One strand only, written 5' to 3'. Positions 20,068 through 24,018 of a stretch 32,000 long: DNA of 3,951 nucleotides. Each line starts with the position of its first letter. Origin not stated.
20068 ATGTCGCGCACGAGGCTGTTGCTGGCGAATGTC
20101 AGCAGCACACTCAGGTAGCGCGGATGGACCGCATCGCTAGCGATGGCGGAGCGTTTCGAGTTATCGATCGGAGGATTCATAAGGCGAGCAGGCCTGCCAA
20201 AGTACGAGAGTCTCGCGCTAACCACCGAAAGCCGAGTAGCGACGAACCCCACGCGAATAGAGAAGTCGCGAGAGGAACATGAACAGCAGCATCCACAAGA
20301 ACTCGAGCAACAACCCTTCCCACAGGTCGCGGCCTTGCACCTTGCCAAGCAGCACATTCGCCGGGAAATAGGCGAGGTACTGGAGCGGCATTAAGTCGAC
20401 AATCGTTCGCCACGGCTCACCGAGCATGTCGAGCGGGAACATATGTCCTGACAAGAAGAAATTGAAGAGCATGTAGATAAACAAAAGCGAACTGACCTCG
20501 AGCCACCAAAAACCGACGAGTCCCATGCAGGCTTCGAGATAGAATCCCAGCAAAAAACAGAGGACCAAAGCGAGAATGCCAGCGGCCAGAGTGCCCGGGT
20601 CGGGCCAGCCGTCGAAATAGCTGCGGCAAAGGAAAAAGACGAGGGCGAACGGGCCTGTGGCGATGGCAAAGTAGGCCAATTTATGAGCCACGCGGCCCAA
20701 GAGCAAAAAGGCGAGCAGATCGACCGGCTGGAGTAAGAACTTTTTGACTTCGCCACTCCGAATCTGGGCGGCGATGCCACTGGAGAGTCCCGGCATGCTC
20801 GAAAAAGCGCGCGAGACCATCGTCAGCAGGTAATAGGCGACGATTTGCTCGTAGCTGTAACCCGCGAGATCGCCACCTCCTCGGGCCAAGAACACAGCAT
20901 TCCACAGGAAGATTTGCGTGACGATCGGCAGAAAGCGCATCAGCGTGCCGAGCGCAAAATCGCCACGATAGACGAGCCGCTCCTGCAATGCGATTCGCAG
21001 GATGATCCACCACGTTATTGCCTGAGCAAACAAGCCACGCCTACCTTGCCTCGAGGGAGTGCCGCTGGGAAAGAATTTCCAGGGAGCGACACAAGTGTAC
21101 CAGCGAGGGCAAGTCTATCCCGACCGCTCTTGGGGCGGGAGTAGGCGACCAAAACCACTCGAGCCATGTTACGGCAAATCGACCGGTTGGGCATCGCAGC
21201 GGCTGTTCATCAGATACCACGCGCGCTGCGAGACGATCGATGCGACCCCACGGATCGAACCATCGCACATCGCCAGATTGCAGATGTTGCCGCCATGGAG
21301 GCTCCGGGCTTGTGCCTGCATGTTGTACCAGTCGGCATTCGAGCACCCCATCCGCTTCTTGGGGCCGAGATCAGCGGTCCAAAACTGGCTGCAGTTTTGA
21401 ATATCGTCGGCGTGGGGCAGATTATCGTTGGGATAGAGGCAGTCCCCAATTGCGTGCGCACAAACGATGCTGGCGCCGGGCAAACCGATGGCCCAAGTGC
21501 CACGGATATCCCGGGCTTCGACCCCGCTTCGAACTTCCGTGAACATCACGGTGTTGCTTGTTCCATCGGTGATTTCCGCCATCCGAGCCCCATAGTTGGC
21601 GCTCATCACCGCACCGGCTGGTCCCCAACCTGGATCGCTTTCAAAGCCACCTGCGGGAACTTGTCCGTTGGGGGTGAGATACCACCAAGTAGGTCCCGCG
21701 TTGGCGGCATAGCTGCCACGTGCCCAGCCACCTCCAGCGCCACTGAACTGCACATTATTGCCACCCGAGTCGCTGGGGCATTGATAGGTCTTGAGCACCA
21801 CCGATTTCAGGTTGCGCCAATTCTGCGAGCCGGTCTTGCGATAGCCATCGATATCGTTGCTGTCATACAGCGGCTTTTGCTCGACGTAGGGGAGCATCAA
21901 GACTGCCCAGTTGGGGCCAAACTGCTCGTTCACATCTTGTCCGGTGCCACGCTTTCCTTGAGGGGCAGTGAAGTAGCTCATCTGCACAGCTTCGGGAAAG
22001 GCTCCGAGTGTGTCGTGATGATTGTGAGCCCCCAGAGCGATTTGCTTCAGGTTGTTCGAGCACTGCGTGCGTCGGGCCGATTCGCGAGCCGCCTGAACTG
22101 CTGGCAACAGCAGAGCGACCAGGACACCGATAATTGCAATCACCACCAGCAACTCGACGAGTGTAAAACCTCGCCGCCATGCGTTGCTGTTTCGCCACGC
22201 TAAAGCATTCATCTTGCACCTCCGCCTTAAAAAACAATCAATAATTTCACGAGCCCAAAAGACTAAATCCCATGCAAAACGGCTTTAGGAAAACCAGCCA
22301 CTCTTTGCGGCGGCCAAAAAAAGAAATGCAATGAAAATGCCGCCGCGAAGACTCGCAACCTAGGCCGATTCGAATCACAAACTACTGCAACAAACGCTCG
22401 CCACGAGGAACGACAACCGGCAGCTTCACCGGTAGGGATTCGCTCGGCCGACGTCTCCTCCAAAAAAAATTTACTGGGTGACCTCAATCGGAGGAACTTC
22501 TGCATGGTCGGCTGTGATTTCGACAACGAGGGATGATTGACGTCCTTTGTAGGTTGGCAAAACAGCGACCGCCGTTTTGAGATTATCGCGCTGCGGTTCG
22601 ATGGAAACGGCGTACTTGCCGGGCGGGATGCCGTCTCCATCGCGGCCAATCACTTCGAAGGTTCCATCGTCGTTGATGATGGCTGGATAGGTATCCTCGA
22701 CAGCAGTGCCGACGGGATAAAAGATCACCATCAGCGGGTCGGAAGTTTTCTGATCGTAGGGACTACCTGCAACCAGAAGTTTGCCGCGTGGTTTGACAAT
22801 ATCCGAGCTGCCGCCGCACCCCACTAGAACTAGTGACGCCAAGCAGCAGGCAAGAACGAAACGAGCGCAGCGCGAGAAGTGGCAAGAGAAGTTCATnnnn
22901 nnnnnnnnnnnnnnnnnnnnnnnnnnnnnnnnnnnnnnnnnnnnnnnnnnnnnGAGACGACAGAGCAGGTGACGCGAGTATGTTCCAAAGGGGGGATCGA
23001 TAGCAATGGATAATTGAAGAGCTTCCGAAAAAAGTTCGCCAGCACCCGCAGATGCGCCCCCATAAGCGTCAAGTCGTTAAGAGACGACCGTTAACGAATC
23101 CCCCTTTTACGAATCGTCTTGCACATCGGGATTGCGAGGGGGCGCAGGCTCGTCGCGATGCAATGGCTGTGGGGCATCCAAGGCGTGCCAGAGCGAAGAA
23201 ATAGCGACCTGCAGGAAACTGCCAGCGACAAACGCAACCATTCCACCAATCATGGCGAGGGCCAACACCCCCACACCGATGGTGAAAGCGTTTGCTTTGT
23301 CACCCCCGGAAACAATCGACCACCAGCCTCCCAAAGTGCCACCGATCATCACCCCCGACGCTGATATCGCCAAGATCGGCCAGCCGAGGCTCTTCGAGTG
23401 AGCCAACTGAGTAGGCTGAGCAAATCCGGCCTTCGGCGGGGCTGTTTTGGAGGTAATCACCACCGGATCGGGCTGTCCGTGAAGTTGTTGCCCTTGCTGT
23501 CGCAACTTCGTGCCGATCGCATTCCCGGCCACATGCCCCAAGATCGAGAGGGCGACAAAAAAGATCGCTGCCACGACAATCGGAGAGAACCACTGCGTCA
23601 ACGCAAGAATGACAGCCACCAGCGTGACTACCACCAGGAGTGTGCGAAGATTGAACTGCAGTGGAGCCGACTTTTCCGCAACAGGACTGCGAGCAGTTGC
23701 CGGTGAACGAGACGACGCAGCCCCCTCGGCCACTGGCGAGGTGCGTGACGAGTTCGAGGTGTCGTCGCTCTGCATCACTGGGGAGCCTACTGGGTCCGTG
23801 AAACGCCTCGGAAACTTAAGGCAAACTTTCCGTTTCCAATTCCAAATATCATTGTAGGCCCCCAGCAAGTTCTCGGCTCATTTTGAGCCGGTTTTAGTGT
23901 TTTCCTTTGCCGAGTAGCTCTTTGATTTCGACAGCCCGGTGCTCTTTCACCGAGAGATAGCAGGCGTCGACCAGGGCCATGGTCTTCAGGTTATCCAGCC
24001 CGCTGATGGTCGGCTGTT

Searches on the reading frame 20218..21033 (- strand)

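Call 11: search_protein_families(library=pfam, proteins=[window:20218-21033:-], max_evalue=0.01)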
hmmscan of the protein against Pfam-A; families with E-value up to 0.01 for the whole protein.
window:20218-21033:- (271 aa): 2 families
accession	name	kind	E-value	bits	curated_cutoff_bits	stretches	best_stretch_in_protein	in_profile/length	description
PF06182.17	ABC2_membrane_6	-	3.4e-23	83.1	22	1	34-269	1-228/229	ABC-2 family transporter protein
PF01061.29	ABC2_membrane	-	0.00022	21.3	26.9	1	16-220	8-202/211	ABC-2 type transporter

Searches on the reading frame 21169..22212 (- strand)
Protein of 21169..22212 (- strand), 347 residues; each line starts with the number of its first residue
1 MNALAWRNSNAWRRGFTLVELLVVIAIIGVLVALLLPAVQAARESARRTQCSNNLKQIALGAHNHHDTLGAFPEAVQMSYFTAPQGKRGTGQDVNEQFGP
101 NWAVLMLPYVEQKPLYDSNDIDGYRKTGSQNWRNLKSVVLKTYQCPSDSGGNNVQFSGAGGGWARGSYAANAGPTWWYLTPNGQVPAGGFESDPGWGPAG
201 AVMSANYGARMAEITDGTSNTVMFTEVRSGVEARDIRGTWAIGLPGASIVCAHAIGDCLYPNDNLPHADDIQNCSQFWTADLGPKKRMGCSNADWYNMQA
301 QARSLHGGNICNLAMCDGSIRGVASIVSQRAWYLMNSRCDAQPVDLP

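Call 11: search_protein_families(library=pfam, proteins=[window:21169-22212:-], max_evalue=0.01)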
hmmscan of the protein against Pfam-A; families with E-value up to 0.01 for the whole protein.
window:21169-22212:- (347 aa): 2 families
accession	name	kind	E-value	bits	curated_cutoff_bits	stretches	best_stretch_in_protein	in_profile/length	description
PF07596.16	SBP_bac_10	-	2.1e-45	156.3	23.3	1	40-325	1-263/268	Protein of unknown function (DUF1559)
PF07963.17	N_methyl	-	2.5e-07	30.4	21.2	1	13-36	4-27/27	Prokaryotic N-terminal methylation motif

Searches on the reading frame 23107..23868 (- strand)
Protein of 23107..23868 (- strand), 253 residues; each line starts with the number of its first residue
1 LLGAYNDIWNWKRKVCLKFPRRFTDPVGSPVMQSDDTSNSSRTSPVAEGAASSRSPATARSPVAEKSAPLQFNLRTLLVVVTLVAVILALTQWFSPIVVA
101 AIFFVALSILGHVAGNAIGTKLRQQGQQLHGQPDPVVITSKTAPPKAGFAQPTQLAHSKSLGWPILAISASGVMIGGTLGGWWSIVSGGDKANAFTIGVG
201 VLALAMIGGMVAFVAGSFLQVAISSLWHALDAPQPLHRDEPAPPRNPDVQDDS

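Call 11: search_protein_families(library=pfam, proteins=[window:23107-23868:-], max_evalue=0.01)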
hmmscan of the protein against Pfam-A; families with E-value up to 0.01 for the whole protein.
window:23107-23868:- (253 aa): 1 family
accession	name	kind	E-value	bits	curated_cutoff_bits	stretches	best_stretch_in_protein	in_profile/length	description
PF14340.12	DUF4395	-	0.0012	19.6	24.5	1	41-126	44-128/130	Domain of unknown function (DUF4395)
